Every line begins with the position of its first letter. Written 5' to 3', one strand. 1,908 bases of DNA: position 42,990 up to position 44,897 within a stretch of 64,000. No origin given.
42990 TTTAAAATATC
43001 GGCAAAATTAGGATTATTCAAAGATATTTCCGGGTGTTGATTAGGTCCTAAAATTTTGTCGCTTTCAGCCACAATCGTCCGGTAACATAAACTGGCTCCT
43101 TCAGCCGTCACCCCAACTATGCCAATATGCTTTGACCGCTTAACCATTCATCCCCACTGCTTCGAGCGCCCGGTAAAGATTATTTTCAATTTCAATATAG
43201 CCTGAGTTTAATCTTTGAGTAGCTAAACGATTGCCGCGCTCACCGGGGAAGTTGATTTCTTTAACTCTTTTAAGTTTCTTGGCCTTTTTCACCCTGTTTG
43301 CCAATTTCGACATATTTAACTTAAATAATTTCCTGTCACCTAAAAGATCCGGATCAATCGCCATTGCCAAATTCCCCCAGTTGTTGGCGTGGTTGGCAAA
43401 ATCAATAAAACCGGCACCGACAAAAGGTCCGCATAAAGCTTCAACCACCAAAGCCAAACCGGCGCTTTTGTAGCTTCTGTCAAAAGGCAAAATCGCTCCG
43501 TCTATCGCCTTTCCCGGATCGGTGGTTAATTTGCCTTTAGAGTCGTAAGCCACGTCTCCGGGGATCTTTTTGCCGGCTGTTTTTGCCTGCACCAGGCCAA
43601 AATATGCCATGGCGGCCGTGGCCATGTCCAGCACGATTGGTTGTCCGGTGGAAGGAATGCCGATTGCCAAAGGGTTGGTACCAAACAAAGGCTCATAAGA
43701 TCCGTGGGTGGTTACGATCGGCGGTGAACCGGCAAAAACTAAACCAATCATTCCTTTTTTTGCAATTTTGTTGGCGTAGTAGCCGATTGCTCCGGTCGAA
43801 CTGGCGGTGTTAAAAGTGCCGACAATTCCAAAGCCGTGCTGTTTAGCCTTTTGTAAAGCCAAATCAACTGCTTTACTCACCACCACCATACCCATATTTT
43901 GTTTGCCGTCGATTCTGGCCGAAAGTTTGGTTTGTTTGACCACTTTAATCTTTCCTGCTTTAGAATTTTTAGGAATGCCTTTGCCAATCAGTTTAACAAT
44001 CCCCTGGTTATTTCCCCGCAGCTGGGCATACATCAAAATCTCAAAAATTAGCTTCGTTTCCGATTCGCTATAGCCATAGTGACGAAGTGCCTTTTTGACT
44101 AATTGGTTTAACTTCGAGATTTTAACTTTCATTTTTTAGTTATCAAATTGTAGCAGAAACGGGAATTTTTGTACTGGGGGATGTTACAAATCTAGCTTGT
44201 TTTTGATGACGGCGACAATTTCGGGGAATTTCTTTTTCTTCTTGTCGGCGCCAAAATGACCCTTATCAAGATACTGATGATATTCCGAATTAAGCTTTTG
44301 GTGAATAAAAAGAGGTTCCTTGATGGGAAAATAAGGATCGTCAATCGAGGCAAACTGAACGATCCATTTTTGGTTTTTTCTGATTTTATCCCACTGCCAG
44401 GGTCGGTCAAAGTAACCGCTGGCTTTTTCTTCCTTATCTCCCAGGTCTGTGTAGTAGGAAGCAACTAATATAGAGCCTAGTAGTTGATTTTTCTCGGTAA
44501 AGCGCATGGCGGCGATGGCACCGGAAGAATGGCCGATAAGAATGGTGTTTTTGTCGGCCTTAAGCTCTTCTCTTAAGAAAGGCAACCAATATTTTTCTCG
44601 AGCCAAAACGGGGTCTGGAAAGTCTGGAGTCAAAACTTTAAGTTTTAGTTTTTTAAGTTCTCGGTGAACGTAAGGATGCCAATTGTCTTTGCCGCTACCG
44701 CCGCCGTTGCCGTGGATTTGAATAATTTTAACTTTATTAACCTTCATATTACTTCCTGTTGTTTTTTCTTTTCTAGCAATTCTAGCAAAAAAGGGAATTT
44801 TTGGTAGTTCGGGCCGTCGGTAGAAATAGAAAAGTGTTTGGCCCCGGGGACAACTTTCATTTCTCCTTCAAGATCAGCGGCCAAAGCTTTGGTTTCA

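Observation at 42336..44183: Racemase plus Ldh_2 dehydrogenase two-gene unit flanked by ~30-bp direct repeats that are fragments of a serine-hydrolase 3' end, with a 36-codon hydrolase remnant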

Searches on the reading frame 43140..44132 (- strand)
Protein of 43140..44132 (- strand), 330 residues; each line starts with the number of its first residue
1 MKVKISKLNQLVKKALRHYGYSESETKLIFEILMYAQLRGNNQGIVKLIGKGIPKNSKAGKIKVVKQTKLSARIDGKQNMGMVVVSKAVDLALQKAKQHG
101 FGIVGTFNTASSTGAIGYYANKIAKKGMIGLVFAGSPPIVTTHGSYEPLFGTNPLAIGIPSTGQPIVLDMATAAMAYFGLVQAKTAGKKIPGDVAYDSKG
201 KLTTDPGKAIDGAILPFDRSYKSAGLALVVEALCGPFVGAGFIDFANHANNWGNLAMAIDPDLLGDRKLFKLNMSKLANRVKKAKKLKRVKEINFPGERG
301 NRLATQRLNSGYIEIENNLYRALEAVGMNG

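Call 6: search_protein_families(library=pfam, proteins=[window:43140-44132:-], max_evalue=0.01)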
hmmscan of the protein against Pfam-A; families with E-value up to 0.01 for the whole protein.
window:43140-44132:- (330 aa): 1 family
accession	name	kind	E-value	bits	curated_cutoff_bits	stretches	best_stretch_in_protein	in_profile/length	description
PF02615.19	Ldh_2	-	2.7e-83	280.3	38.8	1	3-323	1-332/333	Malate/L-lactate dehydrogenase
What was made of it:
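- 43140..44132 (-): Ldh_2-family dehydrogenase (330 aa). It is ancestral to this locus. Pfam match, E = 2.7e-83 (call 6).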

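Call 24: find_homologous_proteins(query=window:43140-44132:-, max_evalue=1e-20)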
Query window:43140-44132:- (330 aa): 2447 proteins with E <= 1e-20 among 8000 candidates; the best 120 are listed.
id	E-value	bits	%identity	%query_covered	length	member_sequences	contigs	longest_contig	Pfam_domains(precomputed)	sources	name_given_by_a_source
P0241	1.4e-210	716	100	100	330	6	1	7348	PF02615.20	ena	-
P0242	2.5e-172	590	82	100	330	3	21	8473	PF02615.20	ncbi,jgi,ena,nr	ncbi:MAG TPA: Ldh family oxidoreductase [Patescibacteria group bacterium]|nr:Ldh family oxidoreducta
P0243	4.5e-154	530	73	99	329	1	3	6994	PF02615.20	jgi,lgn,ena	-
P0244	3.1e-150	518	71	100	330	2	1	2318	PF02615.20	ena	-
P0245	3.8e-144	498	69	99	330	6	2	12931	PF02615.20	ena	-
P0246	4.2e-141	488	69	99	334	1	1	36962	PF02615.20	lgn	-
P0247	1.6e-139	482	68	98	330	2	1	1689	PF02615.20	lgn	-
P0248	1.3e-137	476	67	99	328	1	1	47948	PF02615.20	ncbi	ncbi:Ldh family oxidoreductase [Patescibacteria group bacterium]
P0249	4.5e-137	474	67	99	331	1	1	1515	PF02615.20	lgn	-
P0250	6.9e-137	474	67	99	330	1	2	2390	PF02615.20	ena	-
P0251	1.4e-136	473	65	99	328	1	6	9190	PF02615.20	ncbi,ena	-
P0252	2.3e-136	472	66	99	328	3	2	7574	PF02615.20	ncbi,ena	-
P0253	3.0e-135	468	66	99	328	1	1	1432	PF02615.20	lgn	-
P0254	1.2e-134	466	66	99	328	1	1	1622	PF02615.20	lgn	-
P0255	5.9e-134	464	64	100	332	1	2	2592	PF02615.20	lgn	-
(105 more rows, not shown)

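Call 25: find_encoding_contigs(protein=P0242, flank=7000, max_places=8)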
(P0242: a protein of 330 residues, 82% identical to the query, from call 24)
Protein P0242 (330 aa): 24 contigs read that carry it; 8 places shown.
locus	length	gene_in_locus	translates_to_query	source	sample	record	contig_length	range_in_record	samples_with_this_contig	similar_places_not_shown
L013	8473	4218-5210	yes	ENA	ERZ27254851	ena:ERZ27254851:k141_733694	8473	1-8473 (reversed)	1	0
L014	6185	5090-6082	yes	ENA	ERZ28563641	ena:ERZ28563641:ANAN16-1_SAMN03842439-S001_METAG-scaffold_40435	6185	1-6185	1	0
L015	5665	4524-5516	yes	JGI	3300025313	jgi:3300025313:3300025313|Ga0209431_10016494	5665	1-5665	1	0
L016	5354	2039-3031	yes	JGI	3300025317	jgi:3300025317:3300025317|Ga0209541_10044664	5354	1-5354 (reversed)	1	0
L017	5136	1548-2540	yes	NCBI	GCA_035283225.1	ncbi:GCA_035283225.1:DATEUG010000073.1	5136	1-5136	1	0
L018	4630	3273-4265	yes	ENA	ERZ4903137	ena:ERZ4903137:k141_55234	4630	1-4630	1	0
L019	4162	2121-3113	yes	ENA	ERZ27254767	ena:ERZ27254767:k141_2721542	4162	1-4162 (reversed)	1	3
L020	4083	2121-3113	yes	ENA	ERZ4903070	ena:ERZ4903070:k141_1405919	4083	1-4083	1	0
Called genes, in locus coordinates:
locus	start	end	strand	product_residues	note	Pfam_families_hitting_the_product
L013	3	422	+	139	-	?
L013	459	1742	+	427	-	PF00587:tRNA-synt_2b, PF03129:HGTP_anticodon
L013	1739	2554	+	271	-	-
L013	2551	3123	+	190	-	PF00561:Abhydrolase_1 (weak), PF06821:Ser_hydrolase, PF12146:Hydrolase_4 (faint), PF12697:Abhydrolase_6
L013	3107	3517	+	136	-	PF07883:Cupin_2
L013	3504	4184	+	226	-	PF13847:Methyltransf_31 (weak)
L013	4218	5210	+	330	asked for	PF02615:Ldh_2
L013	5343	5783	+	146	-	PF02381:MraZ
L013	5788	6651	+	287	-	PF01795:Methyltransf_5, PF13847:Methyltransf_31 (faint)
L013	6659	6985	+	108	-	-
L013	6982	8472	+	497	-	?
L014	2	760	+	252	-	?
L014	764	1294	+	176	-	PF11967:RecO_N, PF02565:RecO_C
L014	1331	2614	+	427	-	PF00587:tRNA-synt_2b, PF03129:HGTP_anticodon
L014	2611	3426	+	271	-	-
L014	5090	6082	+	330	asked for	PF02615:Ldh_2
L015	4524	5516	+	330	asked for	PF02615:Ldh_2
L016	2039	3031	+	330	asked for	PF02615:Ldh_2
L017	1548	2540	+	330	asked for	PF02615:Ldh_2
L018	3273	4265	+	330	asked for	PF02615:Ldh_2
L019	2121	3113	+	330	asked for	PF02615:Ldh_2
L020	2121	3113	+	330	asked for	PF02615:Ldh_2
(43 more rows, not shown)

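Call 26: find_encoding_contigs(protein=P0243, flank=7000, max_places=5)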
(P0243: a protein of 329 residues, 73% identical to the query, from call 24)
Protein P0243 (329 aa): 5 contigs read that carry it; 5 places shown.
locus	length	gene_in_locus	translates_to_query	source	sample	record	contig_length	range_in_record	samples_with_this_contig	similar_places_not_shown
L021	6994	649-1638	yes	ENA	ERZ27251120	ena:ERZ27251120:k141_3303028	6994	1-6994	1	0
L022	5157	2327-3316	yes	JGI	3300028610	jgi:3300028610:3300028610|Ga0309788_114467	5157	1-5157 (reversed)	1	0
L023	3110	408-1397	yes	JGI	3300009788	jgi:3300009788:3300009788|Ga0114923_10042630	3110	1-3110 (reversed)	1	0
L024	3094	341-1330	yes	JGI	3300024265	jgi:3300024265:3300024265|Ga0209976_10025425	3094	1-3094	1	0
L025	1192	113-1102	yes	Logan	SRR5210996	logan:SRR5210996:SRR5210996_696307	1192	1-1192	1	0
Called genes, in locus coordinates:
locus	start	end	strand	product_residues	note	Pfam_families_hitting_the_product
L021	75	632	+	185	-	PF06821:Ser_hydrolase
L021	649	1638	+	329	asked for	PF02615:Ldh_2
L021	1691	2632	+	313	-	PF00389:2-Hacid_dh, PF02826:2-Hacid_dh_C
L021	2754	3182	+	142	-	PF02381:MraZ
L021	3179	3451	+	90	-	PF01795:Methyltransf_5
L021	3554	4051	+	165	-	PF01795:Methyltransf_5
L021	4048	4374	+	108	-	-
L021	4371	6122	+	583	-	PF03717:PBP_dimer, PF00905:Transpeptidase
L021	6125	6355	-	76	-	-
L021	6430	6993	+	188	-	?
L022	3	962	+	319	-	?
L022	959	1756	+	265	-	-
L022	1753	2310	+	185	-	PF06821:Ser_hydrolase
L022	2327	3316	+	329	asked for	PF02615:Ldh_2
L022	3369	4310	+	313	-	PF00389:2-Hacid_dh, PF02826:2-Hacid_dh_C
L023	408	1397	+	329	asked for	PF02615:Ldh_2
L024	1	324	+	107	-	?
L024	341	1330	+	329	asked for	PF02615:Ldh_2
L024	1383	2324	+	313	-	PF00389:2-Hacid_dh, PF02826:2-Hacid_dh_C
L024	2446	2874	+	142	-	PF02381:MraZ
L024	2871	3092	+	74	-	?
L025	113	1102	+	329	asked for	PF02615:Ldh_2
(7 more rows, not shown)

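Call 40: find_encoding_contigs(protein=P0245, flank=7000, max_places=3)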
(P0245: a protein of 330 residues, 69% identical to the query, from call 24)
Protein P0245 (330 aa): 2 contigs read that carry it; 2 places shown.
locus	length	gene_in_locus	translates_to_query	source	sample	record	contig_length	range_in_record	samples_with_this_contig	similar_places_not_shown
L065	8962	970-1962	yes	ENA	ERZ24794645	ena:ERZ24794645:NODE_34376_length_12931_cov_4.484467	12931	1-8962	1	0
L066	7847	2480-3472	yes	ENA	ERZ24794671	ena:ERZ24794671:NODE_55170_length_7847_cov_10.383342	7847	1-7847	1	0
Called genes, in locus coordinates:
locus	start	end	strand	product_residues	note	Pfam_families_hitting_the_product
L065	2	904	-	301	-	?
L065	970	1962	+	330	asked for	PF02615:Ldh_2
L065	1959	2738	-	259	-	PF01978:TrmB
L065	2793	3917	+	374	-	PF04055:Radical_SAM, PF13353:Fer4_12 (weak)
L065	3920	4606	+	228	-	-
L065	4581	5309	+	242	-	PF00398:RrnaAD (weak), PF13847:Methyltransf_31 (weak)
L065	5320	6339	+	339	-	PF02615:Ldh_2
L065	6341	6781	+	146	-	PF13840:ACT_7 (weak)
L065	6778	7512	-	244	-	PF00389:2-Hacid_dh, PF02826:2-Hacid_dh_C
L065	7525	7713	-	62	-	-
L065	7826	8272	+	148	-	PF02381:MraZ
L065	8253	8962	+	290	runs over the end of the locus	PF01795:Methyltransf_5, PF13847:Methyltransf_31 (faint)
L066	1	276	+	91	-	?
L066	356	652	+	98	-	PF12844:HTH_19, PF13443:HTH_26 (weak), PF13560:HTH_31, PF01381:HTH_3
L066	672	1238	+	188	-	PF06821:Ser_hydrolase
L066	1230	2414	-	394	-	PF00155:Aminotran_1_2, PF01053:Cys_Met_Meta_PP (weak), PF00266:Aminotran_5 (weak), PF01212:Beta_elim_lyase (weak), PF01041:DegT_DnrJ_EryC1 (weak)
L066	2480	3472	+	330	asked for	PF02615:Ldh_2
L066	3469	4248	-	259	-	PF01978:TrmB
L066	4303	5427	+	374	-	PF12544:LAM_C (faint), PF04055:Radical_SAM, PF13353:Fer4_12 (weak)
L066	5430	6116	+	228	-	-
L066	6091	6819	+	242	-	PF00398:RrnaAD (weak), PF13847:Methyltransf_31 (weak)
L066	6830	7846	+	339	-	PF02615:Ldh_2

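Call 41: find_encoding_contigs(protein=P0244, flank=7000, max_places=3)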
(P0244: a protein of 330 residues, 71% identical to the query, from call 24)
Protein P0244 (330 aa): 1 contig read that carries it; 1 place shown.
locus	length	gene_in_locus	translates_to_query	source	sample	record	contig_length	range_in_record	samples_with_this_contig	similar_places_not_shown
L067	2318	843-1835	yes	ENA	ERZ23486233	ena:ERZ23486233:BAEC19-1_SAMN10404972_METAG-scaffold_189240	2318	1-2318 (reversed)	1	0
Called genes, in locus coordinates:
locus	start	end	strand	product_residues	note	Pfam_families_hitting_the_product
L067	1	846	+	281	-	?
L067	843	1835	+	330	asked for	PF02615:Ldh_2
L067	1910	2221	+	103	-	PF05973:Gp49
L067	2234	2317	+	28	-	?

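Call 45: search_protein_families(library=ncbifam, proteins=[window:43140-44132:-], max_evalue=0.01)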
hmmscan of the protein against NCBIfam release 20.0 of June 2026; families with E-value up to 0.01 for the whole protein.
window:43140-44132:- (330 aa): 5 families
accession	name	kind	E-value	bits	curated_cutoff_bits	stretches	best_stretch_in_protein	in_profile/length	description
NF040650.1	sulfolac_dhydr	equivalog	4.1e-63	213.6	500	1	1-326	1-329/339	L-sulfolactate dehydrogenase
NF011599.0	PRK15025.1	equivalog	5.2e-44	150.8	356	1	1-324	1-332/349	ureidoglycolate dehydrogenase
TIGR03175.1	AllD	equivalog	8e-41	140.3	496.2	1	1-323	1-331/349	ureidoglycolate dehydrogenase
NF007504.0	PRK10098.1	equivalog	2.2e-40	138.5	336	1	3-325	7-339/360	malate/lactate/ureidoglycolate dehydrogenase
NF009750.0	PRK13260.1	equivalog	1.2e-29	103.5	316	1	2-325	2-331/332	3-dehydro-L-gulonate 2-dehydrogenase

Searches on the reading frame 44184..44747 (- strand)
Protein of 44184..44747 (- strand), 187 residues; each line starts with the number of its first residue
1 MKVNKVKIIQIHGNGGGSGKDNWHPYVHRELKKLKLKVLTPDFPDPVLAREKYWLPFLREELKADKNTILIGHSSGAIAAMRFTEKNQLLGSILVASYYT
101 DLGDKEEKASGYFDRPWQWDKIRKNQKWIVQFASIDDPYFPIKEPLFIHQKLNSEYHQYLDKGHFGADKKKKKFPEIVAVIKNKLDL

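Call 6: search_protein_families(library=pfam, proteins=[window:44184-44747:-], max_evalue=0.01)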
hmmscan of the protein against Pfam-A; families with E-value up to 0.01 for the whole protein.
window:44184-44747:- (187 aa): 3 families
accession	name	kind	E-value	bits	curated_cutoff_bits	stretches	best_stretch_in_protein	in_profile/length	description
PF06821.19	Ser_hydrolase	-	3.1e-13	50.4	22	1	11-182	4-171/172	Serine hydrolase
PF12697.13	Abhydrolase_6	-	8.3e-06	27.1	26.3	1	11-115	4-94/217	Alpha/beta hydrolase family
PF00561.26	Abhydrolase_1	-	2.6e-05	24.5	25.8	0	41-87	48-90/245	alpha/beta hydrolase fold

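Call 37: find_related_loci(query=window:44184-44747:-, collection=metagenome_contigs, flank=5000)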
Query window:44184-44747:- (187 aa) in metagenome_contigs; peptide patterns used: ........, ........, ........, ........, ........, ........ (x = any residue, [..] = any of these).
168 stretches matched a pattern; 35 encode a relative of the query (tblastn E <= 1e-3); 35 distinct loci.
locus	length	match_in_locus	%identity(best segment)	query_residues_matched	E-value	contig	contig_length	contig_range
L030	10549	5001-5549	66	4-187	7e-82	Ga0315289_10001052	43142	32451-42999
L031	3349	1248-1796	64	4-187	6e-82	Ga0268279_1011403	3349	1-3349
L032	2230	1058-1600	65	6-187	1e-83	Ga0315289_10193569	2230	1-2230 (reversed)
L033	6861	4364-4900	64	6-185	7e-79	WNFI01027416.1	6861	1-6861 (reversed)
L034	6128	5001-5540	61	6-185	9e-78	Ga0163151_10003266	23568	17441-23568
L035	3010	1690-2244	60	1-187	4e-76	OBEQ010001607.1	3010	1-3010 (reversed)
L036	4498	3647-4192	61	5-185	4e-75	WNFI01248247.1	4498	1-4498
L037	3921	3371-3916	62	5-185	9e-75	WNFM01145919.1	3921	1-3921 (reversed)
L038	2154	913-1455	58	1-182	2e-76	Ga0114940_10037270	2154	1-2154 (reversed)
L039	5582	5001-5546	58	7-187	5e-74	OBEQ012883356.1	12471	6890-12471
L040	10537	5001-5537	62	2-181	5e-74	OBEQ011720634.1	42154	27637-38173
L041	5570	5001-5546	62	4-185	3e-73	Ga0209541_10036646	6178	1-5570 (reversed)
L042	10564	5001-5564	56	1-187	4e-73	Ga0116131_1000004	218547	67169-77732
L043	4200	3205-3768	56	1-187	4e-73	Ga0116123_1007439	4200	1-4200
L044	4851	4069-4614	59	3-185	9e-73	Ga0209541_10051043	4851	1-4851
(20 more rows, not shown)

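Call 45: search_protein_families(library=ncbifam, proteins=[window:44184-44747:-], max_evalue=0.01)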
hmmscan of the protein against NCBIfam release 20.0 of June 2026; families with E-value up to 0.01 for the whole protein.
window:44184-44747:- (187 aa): 0 families
